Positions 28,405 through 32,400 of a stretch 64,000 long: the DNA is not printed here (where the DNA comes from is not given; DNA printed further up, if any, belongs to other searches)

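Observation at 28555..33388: Fused CcsBA cytochrome c synthase with an inserted periplasmic module duplicated in the upstream lipoprotein gene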

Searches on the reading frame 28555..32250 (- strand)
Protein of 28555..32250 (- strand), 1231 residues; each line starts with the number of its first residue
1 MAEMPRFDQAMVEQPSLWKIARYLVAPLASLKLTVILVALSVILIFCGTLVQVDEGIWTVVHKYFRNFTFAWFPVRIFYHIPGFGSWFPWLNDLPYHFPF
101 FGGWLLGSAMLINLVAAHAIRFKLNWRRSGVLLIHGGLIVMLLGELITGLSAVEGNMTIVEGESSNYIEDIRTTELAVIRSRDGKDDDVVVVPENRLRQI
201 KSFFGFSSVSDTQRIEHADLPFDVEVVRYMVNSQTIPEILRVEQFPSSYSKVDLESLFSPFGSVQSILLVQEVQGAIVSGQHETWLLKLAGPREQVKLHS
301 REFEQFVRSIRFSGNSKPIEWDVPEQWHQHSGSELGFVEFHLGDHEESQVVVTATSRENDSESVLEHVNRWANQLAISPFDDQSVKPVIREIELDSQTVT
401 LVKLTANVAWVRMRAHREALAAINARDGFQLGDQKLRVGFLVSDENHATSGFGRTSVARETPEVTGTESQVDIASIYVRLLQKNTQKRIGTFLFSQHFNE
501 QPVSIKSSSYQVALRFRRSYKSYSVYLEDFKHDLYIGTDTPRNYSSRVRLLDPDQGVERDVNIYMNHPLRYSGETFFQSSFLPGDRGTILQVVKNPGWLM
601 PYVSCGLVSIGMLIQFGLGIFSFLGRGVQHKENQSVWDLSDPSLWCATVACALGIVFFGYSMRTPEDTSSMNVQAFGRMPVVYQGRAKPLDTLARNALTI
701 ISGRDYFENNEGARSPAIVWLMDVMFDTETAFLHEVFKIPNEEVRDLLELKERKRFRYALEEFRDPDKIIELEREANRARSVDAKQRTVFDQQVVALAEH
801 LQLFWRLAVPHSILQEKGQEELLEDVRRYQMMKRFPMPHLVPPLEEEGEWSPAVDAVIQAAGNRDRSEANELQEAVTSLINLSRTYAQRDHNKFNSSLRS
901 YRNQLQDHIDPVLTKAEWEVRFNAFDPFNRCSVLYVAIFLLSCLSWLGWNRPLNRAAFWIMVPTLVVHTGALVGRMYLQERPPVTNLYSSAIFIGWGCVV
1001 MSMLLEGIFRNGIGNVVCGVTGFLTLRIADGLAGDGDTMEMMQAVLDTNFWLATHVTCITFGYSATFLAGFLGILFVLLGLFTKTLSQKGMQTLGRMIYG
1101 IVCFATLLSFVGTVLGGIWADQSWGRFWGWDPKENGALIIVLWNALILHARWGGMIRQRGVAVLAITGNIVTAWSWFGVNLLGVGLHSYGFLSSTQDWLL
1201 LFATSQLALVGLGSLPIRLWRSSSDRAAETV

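Call 3: search_protein_families(library=pfam, proteins=[window:28555-32250:-], max_evalue=1)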
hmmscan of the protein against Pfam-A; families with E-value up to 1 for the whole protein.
window:28555-32250:- (1231 aa): 4 families
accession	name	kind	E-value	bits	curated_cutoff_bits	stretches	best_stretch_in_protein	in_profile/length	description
PF01578.25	Cytochrom_C_asm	-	4.1e-23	82.6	29.9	1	985-1187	2-212/212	Cytochrome C assembly protein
PF05140.19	ResB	-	6.8e-15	55.3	24.6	2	521-581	205-265/486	ResB-like family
PF00076.28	RRM_1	-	6.9e-06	26.3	20.7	1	240-272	1-33/70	RNA recognition motif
PF17418.7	SdpA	-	0.037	14.3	25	1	167-238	19-87/141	Sporulation delaying protein SdpA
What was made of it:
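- On RRM_1 (PF00076): In the native protein the N-terminal half alone scores 26.3 bits (call 3).
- Checked: Pfam ResB scores E 6.8e-15 and Cytochrom_C_asm (aa 985-1187) scores E 4.1e-23 (call 3).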

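Call 4: search_protein_families(library=ncbifam, proteins=[window:28555-32250:-], max_evalue=1)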
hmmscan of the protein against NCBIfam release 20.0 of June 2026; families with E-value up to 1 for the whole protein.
window:28555-32250:- (1231 aa): 3 families
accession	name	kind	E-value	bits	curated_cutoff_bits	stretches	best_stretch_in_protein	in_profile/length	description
TIGR03144.1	cytochr_II_ccsB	equivalog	4.2e-37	128.2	187.6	1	962-1190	3-252/252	c-type cytochrome biogenesis protein CcsB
TIGR01661.1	ELAV_HUD_SF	subfamily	0.0032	17.1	279.1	0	408-444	312-348/351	ELAV/HuD family splicing factor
TIGR01191.1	ccmC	subfamily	0.011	15.6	186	1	1104-1187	55-140/184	heme ABC transporter permease CcmC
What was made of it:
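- On NCBIfam TIGR03144 (cytochr_II_ccsB equivalog): The score is 128.2 bits over aa 962-1190 (call 4).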

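Call 36: find_homologous_proteins(query=window:28555-32250:-)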
Query window:28555-32250:- (1231 aa): 56 proteins with E <= 0.001 among 8000 candidates.
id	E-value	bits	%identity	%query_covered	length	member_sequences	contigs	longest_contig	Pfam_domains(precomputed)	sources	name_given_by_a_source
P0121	0.0e+0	2798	98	100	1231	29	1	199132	PF05140.20,PF00076.29,PF01578.26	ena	-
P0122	0.0e+0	1033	50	64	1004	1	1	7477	PF05140.20,PF01578.26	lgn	-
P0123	6.4e-292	990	50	64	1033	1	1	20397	PF05140.20,PF01578.26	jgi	jgi:ABC-type transport system involved in cytochrome c biogenesis permease subunit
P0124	2.5e-286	971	46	64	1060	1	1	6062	PF05140.20,PF01578.26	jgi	jgi:ABC-type transport system involved in cytochrome c biogenesis permease subunit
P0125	2.3e-283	961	47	63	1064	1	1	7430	PF05140.20,PF01578.26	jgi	jgi:ABC-type transport system involved in cytochrome c biogenesis permease subunit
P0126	1.2e-270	919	45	63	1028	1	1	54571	PF05140.20,PF01578.26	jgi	jgi:ABC-type transport system involved in cytochrome c biogenesis permease subunit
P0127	2.9e-265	901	43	63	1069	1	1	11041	PF05140.20,PF01578.26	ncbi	-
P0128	1.2e-261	889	51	31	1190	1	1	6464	PF05140.20,PF01578.26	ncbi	-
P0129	6.8e-258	877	46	63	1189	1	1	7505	PF05140.20,PF01578.26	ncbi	-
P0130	6.3e-256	870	44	64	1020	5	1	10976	PF05140.20,PF01578.26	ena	-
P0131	7.7e-253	860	48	47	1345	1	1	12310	PF05140.20,PF01578.26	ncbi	-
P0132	4.0e-248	845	45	46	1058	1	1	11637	PF05140.20,PF01578.26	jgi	jgi:ABC-type transport system involved in cytochrome c biogenesis permease subunit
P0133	1.3e-245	836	45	46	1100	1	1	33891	PF05140.20,PF01578.26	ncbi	-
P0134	1.5e-244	833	47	64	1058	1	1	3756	PF05140.20,PF01578.26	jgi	jgi:ABC-type transport system involved in cytochrome c biogenesis permease subunit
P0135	2.3e-244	832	43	64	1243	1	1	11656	PF05140.20,PF01578.26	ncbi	ncbi:MAG: cytochrome c biogenesis protein CcsA [Planctomycetaceae bacterium]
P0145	9.8e-213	727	43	41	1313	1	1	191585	PF05140.20,PF17820.8,PF01578.26,PF00595.30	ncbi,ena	-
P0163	2.6e-163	564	37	62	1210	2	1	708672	PF05140.20,PF01578.26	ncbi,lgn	ncbi:MAG: cytochrome c biogenesis protein CcsA [Planctomycetota bacterium]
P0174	4.3e-39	152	24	55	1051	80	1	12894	PF05140.20,PF01578.26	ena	-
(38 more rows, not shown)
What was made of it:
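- On RRM_1 (PF00076): The precomputed Pfam for the 98%-identical P0121 also lists PF00076 (call 36).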

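Call 41: find_encoding_contigs(protein=P0128, flank=6000, max_places=2)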
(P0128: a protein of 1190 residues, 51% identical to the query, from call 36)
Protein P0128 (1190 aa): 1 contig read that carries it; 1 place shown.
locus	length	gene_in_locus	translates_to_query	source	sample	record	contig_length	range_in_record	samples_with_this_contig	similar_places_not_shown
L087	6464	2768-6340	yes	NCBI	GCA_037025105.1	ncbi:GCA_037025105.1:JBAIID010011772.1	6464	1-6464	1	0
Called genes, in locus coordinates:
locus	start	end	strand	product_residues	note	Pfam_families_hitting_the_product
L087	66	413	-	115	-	PF00072:Response_reg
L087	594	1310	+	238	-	PF05685:Uma2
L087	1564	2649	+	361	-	-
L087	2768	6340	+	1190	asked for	PF05140:ResB, PF01578:Cytochrom_C_asm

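Call 42: find_encoding_contigs(protein=P0121, flank=10000, max_places=2)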
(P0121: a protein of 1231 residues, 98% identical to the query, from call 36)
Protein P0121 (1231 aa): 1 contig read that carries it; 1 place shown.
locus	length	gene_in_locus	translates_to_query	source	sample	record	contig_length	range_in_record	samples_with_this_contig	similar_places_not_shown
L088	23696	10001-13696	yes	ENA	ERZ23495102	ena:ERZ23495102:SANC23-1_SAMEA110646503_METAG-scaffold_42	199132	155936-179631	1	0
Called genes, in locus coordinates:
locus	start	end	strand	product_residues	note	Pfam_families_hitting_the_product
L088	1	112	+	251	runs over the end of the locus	PF05721:PhyH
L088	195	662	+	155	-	PF00903:Glyoxalase, PF13669:Glyoxalase_4, PF22677:Ble-like_N (faint)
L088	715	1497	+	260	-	PF00106:adh_short, PF08659:KR, PF13561:adh_short_C2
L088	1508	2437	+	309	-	PF05721:PhyH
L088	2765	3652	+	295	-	PF00696:AA_kinase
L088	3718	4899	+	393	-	PF00202:Aminotran_3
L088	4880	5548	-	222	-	PF04127:DFP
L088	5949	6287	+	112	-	-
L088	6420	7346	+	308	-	-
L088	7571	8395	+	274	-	PF00691:OmpA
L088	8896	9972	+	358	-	-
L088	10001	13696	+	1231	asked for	PF05140:ResB (weak), PF00076:RRM_1 (faint), PF05140:ResB, PF01578:Cytochrom_C_asm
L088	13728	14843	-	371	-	-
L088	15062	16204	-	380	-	PF01264:Chorismate_synt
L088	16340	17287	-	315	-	PF01259:SAICAR_synt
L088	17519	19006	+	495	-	-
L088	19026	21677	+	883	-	PF07635:PSCyt1, PF07583:PSCyt2, PF07587:PSD1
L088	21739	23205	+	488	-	PF07394:DUF1501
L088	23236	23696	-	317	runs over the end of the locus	PF00291:PALP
